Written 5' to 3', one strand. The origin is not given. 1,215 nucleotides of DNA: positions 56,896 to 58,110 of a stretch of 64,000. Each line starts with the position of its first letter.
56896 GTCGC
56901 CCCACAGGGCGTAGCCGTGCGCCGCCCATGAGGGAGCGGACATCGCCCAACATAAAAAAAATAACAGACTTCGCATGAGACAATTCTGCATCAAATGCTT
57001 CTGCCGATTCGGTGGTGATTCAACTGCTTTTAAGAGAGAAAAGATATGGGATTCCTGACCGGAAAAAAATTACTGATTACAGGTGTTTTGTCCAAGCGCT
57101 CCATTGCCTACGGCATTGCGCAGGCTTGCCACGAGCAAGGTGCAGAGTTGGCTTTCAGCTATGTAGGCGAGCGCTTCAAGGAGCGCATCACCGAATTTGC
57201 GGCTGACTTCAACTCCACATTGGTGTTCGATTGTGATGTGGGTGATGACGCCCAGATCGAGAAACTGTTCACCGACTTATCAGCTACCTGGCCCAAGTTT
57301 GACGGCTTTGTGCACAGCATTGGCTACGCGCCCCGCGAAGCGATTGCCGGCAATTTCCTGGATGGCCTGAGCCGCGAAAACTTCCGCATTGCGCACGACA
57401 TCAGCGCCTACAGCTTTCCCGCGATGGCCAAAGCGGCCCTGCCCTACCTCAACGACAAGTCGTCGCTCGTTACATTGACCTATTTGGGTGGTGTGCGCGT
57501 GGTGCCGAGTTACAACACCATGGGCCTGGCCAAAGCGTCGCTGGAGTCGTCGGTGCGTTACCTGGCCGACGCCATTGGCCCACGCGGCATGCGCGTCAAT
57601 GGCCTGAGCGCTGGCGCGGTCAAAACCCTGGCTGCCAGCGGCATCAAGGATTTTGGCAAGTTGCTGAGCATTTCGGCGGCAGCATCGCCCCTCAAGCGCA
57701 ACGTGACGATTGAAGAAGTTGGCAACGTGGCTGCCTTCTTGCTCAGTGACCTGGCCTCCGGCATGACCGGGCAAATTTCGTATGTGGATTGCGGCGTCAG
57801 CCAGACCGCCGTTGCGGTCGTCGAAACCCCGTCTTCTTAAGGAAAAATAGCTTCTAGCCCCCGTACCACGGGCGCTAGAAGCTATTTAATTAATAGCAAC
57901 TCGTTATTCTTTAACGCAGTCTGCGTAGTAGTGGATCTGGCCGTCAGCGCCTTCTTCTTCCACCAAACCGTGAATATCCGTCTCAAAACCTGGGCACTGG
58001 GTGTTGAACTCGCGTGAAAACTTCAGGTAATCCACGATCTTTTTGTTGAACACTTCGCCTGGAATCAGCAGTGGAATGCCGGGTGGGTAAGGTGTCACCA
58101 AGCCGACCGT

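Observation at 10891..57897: Dispersed 45-50 bp palindromic repeat family (invariant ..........): 8 copies, most inside intact genes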

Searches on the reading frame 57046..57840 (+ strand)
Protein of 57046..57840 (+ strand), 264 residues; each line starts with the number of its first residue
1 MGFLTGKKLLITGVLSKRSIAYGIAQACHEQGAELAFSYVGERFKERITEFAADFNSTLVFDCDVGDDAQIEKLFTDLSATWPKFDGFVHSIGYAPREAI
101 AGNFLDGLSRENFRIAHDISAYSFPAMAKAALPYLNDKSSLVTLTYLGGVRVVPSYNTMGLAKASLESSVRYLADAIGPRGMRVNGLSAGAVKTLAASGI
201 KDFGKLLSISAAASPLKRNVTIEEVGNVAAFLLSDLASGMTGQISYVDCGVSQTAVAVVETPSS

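Call 8: search_protein_families(library=pfam, proteins=[window:57046-57840:+])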
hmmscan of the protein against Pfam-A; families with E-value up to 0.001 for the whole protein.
window:57046-57840:+ (264 aa): 3 families
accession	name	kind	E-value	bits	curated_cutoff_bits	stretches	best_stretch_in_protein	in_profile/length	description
PF13561.12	adh_short_C2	-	9.6e-83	277.8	27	1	13-252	1-236/236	Enoyl-(Acyl carrier protein) reductase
PF00106.31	adh_short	-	4.9e-14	52.7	26.6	1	9-197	3-187/195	short chain dehydrogenase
PF23441.1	SDR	-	4.1e-05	23.5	27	1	56-232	60-232/258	SDR-like rossmann domain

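Call 11: find_encoding_contigs(protein=window:57046-57840:+, flank=10000, max_places=6)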
Protein window:57046-57840:+ (264 aa): 11 contigs read that carry it; 6 places shown.
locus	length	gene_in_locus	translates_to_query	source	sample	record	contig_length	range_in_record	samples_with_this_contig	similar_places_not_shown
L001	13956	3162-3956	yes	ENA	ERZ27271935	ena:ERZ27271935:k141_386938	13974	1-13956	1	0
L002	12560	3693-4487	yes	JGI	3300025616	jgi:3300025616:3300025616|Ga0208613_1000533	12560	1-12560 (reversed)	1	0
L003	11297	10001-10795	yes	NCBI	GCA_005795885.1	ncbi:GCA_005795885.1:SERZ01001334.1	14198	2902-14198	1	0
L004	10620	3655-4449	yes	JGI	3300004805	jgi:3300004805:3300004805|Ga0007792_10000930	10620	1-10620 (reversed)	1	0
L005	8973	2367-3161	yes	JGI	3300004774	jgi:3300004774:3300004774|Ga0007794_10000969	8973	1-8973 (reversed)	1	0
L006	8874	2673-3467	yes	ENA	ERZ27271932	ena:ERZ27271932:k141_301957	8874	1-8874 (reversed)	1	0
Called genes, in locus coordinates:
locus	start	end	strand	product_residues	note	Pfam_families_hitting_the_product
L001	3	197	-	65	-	?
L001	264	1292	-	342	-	PF00528:BPD_transp_1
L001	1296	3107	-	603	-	PF00496:SBP_bac_5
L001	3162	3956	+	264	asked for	PF00106:adh_short, PF13561:adh_short_C2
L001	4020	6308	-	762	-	PF03709:OKR_DC_1_N, PF01276:OKR_DC_1, PF03711:OKR_DC_1_C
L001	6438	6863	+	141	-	PF01957:NfeD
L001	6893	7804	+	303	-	PF01145:Band_7, PF16200:Band_7_C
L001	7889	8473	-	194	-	-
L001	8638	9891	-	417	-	PF00890:FAD_binding_2 (faint), PF01494:FAD_binding_3 (weak), PF03486:HI0933_like, PF07992:Pyr_redox_2 (faint), PF13450:NAD_binding_8 (weak), PF22780:HI0933_like_1st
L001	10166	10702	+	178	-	PF08212:Lipocalin_2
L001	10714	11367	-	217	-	PF00583:Acetyltransf_1 (weak)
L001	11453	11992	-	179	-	PF08241:Methyltransf_11, PF13649:Methyltransf_25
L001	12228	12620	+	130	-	PF07883:Cupin_2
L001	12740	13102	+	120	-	PF01355:HIPIP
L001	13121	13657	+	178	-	PF08212:Lipocalin_2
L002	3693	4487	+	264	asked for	PF00106:adh_short, PF13561:adh_short_C2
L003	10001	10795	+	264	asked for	PF00106:adh_short, PF13561:adh_short_C2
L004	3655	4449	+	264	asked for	PF00106:adh_short, PF13561:adh_short_C2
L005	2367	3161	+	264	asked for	PF00106:adh_short, PF13561:adh_short_C2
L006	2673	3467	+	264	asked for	PF00106:adh_short, PF13561:adh_short_C2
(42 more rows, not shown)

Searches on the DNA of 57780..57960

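Call 89: search_rna_families(source=window, start=57780, end=57960, threshold=evalue, max_evalue=1)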
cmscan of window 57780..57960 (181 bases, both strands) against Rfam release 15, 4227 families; matches with E-value up to 1: 9.
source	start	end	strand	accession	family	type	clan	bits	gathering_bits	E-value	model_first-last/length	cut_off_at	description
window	57833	57891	+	RF02386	sau-19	Gene; sRNA;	-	24.6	80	0.013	1-75/75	no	Staphylococcus sRNA sau-19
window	57845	57894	-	RF02386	sau-19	Gene; sRNA;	-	21.5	80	0.081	1-75/75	no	Staphylococcus sRNA sau-19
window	57844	57888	-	RF02094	mir-1803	Gene; miRNA;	-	21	95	0.072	1-76/76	no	mir-1803 microRNA precursor microRNA precursor family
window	57841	57887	+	RF01011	mir-605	Gene; miRNA;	-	18.8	98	0.22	1-82/82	no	mir-605 microRNA precursor family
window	57848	57884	+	RF04214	MIR7526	Gene; miRNA;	-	17.8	110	0.28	1-113/113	no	MIR7526 microRNA precursor family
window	57846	57888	+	RF04230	mir-9261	Gene; miRNA;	-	17.5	86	0.42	1-92/92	no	mir-9261 microRNA precursor family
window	57844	57888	-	RF04298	mir-36_2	Gene; miRNA;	CL00088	16.3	46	0.78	1-65/65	no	mir-36_2 microRNA precursor family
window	57830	57901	-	RF03331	mir-247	Gene; miRNA;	-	16.2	70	0.44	1-89/89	no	mir-247 microRNA precursor family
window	57846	57886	-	RF03979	mir-2006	Gene; miRNA;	-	15.7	90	0.86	1-91/91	no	mir-2006 microRNA precursor family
